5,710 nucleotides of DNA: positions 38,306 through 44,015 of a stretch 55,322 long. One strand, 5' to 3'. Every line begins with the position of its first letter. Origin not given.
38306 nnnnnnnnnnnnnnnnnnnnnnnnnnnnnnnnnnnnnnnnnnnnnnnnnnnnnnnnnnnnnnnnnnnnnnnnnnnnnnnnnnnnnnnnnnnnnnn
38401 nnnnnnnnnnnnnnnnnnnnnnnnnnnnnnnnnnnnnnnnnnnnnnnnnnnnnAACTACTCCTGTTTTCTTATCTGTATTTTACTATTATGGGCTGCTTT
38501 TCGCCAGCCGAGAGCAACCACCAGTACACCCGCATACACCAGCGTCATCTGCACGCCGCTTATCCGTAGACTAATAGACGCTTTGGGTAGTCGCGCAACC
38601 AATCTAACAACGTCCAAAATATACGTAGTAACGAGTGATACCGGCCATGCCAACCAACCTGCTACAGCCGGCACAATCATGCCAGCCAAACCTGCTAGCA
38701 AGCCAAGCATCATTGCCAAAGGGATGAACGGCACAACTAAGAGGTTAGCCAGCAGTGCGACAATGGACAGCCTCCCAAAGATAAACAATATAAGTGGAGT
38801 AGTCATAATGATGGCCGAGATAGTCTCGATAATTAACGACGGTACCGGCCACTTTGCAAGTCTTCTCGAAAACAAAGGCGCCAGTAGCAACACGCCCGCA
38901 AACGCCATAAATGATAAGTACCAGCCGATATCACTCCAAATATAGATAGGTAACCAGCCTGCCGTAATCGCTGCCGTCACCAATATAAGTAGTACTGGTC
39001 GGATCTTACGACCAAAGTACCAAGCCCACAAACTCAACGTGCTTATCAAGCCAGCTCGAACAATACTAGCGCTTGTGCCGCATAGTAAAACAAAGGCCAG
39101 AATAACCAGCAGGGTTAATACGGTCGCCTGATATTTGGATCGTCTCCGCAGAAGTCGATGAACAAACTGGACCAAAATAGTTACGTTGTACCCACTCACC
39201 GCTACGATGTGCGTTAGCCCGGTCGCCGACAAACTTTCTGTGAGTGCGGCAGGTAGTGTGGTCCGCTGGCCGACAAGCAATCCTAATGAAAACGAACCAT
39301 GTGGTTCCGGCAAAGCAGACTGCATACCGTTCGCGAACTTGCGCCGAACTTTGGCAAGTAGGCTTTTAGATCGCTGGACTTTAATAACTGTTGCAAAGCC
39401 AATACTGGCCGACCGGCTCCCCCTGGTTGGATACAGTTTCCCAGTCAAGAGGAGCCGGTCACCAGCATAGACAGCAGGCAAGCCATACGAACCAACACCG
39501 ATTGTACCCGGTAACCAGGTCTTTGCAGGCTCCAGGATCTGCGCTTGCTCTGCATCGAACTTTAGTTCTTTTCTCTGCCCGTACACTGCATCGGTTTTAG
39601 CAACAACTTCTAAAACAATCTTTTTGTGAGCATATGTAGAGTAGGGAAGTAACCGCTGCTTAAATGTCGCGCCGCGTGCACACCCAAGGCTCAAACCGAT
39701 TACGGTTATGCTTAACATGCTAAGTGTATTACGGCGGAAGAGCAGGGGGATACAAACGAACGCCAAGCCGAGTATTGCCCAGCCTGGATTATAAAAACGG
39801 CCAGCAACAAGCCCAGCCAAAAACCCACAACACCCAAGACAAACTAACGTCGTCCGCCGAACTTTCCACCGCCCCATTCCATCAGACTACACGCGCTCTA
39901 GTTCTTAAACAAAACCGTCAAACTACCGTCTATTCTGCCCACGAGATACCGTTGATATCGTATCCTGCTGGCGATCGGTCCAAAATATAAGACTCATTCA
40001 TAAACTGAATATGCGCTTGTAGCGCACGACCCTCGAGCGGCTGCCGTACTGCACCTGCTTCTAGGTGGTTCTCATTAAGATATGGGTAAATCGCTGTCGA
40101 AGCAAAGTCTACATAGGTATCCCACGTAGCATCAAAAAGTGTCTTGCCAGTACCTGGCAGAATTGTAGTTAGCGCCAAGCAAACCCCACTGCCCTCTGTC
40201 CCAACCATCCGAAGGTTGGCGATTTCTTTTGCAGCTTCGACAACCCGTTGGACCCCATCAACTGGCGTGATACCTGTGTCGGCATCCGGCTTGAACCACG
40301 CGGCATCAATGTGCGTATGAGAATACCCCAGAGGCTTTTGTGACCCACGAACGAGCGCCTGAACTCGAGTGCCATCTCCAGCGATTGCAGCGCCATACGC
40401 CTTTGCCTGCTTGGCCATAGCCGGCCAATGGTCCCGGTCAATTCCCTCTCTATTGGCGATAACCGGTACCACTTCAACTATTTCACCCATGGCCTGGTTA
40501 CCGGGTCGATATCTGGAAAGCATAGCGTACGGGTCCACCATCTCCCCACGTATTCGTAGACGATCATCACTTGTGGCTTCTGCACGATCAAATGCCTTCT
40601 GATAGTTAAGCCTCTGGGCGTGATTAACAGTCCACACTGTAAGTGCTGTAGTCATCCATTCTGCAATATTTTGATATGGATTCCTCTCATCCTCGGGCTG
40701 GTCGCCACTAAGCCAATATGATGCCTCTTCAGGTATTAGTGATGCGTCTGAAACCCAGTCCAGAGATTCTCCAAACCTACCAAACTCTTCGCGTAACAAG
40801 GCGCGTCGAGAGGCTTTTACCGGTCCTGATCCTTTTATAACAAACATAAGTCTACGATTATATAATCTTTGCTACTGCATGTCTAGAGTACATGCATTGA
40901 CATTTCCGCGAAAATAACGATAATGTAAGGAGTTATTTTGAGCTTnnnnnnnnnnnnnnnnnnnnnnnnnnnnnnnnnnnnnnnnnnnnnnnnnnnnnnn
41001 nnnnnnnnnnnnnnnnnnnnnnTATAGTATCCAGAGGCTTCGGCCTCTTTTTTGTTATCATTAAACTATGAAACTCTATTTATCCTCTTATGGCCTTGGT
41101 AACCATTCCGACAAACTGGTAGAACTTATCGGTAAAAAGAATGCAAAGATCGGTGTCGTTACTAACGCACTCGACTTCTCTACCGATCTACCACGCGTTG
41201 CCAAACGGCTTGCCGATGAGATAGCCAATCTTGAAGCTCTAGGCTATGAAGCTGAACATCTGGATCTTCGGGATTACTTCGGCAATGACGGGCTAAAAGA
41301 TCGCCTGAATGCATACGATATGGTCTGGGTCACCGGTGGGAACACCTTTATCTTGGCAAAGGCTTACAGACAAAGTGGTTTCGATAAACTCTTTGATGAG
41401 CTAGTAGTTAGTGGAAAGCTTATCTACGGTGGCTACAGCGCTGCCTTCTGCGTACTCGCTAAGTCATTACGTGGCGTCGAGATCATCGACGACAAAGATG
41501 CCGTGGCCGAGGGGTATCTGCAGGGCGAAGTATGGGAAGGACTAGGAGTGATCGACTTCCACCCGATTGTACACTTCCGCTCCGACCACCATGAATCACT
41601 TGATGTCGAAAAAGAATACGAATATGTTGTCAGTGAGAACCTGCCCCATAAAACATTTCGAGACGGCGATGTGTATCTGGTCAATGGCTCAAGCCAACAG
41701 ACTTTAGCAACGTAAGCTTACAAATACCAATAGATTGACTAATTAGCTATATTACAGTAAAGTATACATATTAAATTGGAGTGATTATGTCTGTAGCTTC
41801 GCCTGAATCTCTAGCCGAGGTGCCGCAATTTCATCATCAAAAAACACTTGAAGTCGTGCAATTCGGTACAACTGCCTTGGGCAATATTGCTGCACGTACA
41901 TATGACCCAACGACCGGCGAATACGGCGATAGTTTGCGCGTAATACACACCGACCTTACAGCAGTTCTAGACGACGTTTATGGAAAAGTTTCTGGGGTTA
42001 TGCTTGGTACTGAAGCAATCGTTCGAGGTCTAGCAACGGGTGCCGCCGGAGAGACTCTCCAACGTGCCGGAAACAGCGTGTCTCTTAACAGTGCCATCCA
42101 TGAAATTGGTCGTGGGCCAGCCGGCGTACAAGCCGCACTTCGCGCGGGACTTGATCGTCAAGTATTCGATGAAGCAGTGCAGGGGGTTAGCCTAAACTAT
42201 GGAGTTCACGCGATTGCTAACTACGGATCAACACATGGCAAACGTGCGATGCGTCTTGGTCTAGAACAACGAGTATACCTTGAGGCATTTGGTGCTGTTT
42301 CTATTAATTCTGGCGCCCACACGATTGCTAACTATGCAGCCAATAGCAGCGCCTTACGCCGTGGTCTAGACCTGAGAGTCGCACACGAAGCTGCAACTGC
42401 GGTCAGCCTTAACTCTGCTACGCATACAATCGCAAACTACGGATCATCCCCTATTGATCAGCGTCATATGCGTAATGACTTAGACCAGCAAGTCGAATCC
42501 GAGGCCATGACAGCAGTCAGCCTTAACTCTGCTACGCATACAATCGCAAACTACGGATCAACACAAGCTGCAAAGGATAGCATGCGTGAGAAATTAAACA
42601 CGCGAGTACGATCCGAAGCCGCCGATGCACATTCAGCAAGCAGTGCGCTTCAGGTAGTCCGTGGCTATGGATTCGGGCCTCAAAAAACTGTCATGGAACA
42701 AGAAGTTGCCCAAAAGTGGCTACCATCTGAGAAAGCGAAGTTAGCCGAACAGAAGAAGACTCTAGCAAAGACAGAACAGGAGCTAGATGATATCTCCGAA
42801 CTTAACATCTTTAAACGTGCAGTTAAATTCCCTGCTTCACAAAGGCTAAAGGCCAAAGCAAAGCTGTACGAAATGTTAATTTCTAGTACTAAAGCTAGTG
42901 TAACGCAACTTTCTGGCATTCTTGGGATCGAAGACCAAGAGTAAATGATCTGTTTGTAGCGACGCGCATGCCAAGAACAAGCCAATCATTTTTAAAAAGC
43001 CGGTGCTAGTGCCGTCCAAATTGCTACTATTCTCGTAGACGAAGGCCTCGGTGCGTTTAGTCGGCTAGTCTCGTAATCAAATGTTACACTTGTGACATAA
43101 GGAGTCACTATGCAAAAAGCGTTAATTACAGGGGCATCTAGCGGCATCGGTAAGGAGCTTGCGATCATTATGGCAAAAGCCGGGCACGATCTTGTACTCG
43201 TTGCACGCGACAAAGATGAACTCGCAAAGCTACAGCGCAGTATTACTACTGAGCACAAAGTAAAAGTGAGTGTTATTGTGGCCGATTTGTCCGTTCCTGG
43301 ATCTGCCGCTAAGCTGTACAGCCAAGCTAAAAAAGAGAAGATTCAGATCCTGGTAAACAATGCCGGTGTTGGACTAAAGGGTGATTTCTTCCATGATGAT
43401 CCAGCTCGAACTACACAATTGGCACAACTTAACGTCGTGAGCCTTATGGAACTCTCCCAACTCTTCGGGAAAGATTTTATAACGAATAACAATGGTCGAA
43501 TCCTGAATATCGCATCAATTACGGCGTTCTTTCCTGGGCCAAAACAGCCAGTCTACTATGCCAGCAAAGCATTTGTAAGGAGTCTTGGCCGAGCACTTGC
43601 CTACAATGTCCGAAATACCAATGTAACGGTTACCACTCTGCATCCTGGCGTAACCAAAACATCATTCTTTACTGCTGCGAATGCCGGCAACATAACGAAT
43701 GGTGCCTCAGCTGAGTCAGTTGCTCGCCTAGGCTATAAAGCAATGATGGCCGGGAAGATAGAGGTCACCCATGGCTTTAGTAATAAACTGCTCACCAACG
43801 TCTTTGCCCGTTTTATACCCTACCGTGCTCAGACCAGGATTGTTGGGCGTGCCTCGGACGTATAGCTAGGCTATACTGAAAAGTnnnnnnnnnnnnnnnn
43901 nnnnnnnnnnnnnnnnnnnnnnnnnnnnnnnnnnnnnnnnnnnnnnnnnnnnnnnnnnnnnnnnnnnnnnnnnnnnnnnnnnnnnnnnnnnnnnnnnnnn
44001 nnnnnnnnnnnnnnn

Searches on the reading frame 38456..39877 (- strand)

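Call 23: search_protein_families(library=pfam, proteins=[window:38456-39877:-], max_evalue=0.01)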
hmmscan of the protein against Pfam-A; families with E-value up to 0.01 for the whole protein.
window:38456-39877:- (473 aa): 2 families
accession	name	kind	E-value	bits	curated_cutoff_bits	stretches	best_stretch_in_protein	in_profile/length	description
PF03772.21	Competence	-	6.7e-44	150.7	23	1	200-459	1-268/270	Competence protein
PF13567.11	DUF4131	-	3e-08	33.9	31.6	1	32-155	7-137/165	Domain of unknown function (DUF4131)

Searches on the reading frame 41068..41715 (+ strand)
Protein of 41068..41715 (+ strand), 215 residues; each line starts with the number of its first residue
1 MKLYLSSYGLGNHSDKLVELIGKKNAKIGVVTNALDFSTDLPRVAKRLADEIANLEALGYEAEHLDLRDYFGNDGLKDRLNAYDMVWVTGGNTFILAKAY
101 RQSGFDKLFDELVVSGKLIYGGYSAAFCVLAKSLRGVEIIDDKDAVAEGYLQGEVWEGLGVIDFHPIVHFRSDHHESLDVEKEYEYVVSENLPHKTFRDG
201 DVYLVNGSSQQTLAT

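Call 3: search_protein_families(library=pfam, proteins=[window:41068-41715:+], max_evalue=0.01)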
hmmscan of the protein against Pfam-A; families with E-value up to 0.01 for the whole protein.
window:41068-41715:+ (215 aa): 1 family
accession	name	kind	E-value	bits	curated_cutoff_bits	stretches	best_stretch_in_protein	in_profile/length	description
PF03575.23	Peptidase_S51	-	8.9e-15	55.4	23.9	1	46-190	47-181/206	Peptidase family S51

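Call 4: search_protein_families(library=ncbifam, proteins=[window:41068-41715:+], max_evalue=0.01)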
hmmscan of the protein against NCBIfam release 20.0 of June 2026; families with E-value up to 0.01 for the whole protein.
window:41068-41715:+ (215 aa): 2 families
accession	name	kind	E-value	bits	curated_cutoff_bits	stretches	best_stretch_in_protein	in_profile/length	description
NF003642.0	PRK05282.1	equivalog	3.1e-05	23.6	156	1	79-135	76-131/233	dipeptidase PepE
TIGR02069.1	cyanophycinase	equivalog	0.0036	16.8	126.6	1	17-134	20-133/250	cyanophycinase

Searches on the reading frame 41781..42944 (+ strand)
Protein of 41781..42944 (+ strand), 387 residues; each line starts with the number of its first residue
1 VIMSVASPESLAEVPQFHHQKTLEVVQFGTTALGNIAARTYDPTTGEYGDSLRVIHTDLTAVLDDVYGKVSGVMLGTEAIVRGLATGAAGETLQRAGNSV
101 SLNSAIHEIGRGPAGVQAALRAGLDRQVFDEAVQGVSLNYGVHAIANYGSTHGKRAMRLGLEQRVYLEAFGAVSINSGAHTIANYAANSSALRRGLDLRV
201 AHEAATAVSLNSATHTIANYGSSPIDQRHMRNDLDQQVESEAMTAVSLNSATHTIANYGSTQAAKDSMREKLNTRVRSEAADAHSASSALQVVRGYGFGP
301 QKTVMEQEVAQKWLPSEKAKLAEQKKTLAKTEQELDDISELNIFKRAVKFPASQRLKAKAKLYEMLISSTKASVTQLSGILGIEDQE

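Call 3: search_protein_families(library=pfam, proteins=[window:41781-42944:+], max_evalue=0.01)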
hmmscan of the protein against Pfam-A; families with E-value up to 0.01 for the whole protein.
window:41781-42944:+ (387 aa): 0 families

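Call 4: search_protein_families(library=ncbifam, proteins=[window:41781-42944:+], max_evalue=0.01)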
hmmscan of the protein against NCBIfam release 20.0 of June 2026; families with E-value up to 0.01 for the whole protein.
window:41781-42944:+ (387 aa): 0 families

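Call 11: search_protein_families(library=pfam, proteins=[window:41781-42944:+], max_evalue=10)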
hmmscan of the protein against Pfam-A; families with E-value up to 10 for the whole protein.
window:41781-42944:+ (387 aa): 1 family
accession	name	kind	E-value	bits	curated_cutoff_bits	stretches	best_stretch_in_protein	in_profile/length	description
PF00818.23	Ice_nucleation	-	0.81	9.8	27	1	255-264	15-24/29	Ice nucleation protein repeat (2 copies)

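Call 70: search_protein_families(library=padloc, proteins=[window:41781-42944:+], max_evalue=0.01)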
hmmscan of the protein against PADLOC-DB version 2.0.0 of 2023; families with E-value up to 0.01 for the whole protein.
window:41781-42944:+ (387 aa): 0 families

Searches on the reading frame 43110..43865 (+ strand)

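Call 23: search_protein_families(library=pfam, proteins=[window:43110-43865:+], max_evalue=0.01)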
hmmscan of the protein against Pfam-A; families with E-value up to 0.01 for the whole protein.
window:43110-43865:+ (251 aa): 5 families
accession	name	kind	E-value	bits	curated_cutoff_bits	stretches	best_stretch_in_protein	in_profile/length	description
PF00106.31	adh_short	-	4.1e-42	144.3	26.6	1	3-191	2-191/195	short chain dehydrogenase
PF13561.12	adh_short_C2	-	1.3e-28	100.6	27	1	8-191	1-185/236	Enoyl-(Acyl carrier protein) reductase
PF08659.16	KR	-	1.2e-11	45.3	22.6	1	5-162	4-162/180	KR domain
PF13460.12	NAD_binding_10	-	0.0019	18.5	27.2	0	8-69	1-57/184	NAD(P)H-binding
PF01370.27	Epimerase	-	0.006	16.5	20.9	1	4-114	1-103/240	NAD dependent epimerase/dehydratase family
